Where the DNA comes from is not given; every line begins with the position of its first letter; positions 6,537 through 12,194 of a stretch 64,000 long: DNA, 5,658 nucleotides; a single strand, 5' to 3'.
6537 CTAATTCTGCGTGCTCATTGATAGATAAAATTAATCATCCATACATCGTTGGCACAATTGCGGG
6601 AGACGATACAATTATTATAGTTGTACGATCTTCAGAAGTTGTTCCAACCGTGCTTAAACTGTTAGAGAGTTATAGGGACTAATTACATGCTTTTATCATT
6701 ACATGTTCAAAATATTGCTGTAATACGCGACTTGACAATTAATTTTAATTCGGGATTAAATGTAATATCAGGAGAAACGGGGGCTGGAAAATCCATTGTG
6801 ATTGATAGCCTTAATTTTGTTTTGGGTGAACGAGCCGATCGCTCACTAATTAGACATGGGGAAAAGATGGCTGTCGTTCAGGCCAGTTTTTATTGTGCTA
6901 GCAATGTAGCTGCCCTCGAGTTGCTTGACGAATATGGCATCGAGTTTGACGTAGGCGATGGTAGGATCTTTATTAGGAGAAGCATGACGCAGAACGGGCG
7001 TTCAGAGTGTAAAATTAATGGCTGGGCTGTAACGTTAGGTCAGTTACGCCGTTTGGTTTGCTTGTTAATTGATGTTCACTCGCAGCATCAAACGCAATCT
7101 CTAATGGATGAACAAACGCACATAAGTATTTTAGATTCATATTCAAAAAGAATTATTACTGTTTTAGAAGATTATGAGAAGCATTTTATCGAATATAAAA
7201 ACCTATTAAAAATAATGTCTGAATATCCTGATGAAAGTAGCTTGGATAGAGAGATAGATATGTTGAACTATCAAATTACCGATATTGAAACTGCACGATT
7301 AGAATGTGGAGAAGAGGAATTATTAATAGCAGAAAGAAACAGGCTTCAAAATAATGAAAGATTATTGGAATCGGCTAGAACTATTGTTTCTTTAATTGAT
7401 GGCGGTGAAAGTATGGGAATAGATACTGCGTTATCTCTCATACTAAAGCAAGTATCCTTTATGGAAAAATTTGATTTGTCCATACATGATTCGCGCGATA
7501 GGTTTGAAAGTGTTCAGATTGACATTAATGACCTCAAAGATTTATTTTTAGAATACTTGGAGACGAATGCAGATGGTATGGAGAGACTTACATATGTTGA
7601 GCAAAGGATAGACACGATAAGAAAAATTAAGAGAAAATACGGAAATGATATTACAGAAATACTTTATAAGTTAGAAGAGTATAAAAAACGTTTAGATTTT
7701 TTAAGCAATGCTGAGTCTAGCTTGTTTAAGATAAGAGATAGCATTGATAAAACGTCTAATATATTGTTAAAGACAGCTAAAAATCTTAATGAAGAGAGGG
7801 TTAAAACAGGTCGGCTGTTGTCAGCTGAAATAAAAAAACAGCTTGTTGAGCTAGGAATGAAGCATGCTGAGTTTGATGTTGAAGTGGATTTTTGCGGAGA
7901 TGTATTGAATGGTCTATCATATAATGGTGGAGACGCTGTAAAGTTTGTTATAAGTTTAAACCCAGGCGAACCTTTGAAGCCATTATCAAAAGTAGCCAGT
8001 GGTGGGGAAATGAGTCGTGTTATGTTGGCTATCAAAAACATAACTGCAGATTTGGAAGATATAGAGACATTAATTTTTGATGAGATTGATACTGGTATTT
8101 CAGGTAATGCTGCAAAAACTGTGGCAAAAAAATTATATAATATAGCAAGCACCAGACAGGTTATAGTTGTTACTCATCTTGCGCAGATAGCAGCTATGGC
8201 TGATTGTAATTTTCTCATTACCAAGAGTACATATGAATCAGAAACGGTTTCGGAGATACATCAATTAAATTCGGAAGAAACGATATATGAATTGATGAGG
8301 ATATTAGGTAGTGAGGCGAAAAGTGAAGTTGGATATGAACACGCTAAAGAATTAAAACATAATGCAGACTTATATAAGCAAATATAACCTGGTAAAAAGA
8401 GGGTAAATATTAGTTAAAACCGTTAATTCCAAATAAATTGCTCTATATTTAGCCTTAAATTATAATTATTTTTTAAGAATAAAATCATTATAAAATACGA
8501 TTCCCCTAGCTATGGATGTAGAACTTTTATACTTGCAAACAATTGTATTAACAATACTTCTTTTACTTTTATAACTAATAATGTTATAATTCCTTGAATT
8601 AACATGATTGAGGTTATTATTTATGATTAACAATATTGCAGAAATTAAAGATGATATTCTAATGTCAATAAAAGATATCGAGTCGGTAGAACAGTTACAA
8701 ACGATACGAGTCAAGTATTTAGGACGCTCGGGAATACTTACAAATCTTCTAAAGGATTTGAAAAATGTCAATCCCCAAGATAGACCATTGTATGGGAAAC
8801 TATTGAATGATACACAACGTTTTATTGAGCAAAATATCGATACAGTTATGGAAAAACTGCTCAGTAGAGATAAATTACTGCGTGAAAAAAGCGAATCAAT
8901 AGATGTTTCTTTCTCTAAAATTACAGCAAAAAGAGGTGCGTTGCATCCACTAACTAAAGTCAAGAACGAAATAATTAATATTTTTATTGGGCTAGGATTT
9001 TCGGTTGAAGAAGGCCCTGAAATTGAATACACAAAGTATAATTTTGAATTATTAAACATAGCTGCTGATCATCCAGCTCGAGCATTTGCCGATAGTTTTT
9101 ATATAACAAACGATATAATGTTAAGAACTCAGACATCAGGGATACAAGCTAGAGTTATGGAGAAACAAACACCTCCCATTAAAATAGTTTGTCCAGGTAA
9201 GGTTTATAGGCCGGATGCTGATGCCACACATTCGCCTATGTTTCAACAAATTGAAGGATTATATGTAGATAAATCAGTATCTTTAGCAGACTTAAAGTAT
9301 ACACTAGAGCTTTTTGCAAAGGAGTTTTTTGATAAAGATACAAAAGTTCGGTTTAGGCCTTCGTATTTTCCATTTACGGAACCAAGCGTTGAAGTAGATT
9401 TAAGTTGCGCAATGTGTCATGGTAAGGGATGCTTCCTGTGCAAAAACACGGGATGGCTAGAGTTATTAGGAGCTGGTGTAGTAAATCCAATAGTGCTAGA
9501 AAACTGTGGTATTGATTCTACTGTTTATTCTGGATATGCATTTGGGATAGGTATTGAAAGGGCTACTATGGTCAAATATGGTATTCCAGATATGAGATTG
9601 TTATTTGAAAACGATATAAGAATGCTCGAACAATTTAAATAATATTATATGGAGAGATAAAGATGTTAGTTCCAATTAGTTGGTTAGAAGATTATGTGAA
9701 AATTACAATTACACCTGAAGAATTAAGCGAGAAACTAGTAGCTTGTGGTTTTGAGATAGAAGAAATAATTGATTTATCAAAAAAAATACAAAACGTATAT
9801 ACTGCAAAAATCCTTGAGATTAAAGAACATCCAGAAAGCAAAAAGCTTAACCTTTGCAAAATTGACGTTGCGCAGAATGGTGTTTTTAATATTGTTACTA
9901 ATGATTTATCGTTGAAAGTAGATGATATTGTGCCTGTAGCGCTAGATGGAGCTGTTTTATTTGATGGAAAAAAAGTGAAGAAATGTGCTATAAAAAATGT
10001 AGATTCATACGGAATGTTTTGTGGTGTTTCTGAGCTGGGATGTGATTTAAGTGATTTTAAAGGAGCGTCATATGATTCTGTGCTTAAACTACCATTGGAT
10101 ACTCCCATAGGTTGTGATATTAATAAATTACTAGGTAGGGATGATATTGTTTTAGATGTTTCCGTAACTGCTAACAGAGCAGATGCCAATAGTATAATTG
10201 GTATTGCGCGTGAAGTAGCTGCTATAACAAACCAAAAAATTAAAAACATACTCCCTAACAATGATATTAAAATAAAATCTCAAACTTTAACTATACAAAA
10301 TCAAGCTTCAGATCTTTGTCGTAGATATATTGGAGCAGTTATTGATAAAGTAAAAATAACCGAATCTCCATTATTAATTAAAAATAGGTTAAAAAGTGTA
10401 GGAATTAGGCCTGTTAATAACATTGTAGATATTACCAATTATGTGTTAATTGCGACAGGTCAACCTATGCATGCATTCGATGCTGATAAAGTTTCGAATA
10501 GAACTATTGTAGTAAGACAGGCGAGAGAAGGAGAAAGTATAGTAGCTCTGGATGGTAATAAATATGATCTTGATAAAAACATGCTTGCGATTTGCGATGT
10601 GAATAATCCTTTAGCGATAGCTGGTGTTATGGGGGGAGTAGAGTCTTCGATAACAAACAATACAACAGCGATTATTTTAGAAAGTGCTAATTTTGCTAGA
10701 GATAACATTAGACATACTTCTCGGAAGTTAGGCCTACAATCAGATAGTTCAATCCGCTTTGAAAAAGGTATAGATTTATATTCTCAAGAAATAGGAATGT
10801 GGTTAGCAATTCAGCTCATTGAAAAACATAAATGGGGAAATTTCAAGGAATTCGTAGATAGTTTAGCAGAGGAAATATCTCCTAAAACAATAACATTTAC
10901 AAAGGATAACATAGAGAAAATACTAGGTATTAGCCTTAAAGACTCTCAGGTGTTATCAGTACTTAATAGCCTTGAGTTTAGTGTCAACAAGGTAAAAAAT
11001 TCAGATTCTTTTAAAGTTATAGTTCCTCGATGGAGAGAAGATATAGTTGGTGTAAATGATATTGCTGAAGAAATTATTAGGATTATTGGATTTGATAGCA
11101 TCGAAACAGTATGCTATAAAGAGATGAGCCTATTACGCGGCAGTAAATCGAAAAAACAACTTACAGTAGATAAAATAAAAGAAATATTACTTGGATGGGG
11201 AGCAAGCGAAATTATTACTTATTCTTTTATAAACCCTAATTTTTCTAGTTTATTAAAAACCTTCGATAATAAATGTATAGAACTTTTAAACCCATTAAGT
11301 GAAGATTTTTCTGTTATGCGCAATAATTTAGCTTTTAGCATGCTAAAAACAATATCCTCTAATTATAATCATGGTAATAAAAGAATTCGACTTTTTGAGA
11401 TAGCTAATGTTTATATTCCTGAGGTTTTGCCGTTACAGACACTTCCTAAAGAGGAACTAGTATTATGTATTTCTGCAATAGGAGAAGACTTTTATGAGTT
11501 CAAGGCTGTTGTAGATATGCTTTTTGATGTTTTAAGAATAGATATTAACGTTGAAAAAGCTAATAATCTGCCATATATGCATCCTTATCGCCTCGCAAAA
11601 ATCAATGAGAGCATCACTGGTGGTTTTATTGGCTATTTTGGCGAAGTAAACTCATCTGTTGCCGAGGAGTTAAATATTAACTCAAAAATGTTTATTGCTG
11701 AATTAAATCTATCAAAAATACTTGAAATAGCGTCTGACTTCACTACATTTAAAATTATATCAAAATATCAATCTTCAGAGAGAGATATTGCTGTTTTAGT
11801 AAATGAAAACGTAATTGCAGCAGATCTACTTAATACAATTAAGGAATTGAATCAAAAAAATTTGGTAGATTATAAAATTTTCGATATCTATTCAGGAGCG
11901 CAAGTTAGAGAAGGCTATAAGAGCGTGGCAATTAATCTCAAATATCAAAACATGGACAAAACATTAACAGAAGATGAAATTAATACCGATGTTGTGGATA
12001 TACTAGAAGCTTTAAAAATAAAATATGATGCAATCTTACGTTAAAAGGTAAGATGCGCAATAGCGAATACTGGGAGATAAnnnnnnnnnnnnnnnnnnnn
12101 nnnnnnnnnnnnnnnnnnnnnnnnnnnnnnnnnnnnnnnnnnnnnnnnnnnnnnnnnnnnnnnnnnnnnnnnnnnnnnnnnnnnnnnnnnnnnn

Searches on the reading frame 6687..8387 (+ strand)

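Call 9: search_protein_families(library=pfam, proteins=[window:6687-8387:+], max_evalue=0.00001)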
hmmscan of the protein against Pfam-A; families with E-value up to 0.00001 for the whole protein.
window:6687-8387:+ (566 aa): 3 families
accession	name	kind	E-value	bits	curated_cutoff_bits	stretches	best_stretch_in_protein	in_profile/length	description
PF02463.25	SMC_N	-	2.7e-22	79.7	40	1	5-513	5-213/220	RecF/RecN/SMC N terminal domain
PF13476.12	AAA_23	-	1e-13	52.8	27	1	4-200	1-196/201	AAA domain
PF13175.12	AAA_15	-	2.4e-06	27.8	32.1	0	2-497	3-369/374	AAA ATPase domain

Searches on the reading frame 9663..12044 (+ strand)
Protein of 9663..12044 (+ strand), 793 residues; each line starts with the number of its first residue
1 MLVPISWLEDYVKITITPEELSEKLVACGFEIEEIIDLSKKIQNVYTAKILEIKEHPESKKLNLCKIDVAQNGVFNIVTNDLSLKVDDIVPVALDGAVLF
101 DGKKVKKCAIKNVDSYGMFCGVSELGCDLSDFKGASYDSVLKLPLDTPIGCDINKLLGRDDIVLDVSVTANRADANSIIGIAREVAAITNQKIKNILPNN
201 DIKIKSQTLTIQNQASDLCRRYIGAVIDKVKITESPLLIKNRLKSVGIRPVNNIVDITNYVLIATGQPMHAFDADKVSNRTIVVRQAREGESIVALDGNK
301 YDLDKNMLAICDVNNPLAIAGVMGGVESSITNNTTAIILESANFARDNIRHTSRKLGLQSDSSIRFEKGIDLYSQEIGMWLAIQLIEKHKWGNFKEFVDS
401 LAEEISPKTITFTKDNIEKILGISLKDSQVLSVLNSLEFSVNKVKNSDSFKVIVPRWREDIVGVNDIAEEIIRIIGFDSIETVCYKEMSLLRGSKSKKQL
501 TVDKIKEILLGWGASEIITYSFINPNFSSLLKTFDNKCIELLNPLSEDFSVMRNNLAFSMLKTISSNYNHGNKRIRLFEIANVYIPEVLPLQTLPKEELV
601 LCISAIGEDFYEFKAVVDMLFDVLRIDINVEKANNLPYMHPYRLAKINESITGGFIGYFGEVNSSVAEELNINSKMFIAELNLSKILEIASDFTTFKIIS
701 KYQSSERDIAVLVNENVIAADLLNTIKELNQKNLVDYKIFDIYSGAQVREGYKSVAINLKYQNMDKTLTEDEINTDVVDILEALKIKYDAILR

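Call 9: search_protein_families(library=pfam, proteins=[window:9663-12044:+], max_evalue=0.00001)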
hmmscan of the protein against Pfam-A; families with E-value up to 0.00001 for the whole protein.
window:9663-12044:+ (793 aa): 5 families
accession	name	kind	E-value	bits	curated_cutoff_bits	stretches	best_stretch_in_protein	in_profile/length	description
PF03483.22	B3_4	-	3.8e-65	219.2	29.3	1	219-389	2-172/174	B3/4 domain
PF17759.6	tRNA_synthFbeta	-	2.3e-47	161.7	22.4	1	489-683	9-214/214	Phenylalanyl tRNA synthetase beta chain CLM domain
PF03147.19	FDX-ACB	-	1.5e-25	89.9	31.1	1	700-793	1-94/94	Ferredoxin-fold anticodon binding domain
PF03484.21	B5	-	3.6e-19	69.1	28.6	1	410-477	1-67/67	tRNA synthetase B5 domain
PF01588.26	tRNA_bind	-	3.9e-11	43.3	27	1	46-150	2-94/96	Putative tRNA binding domain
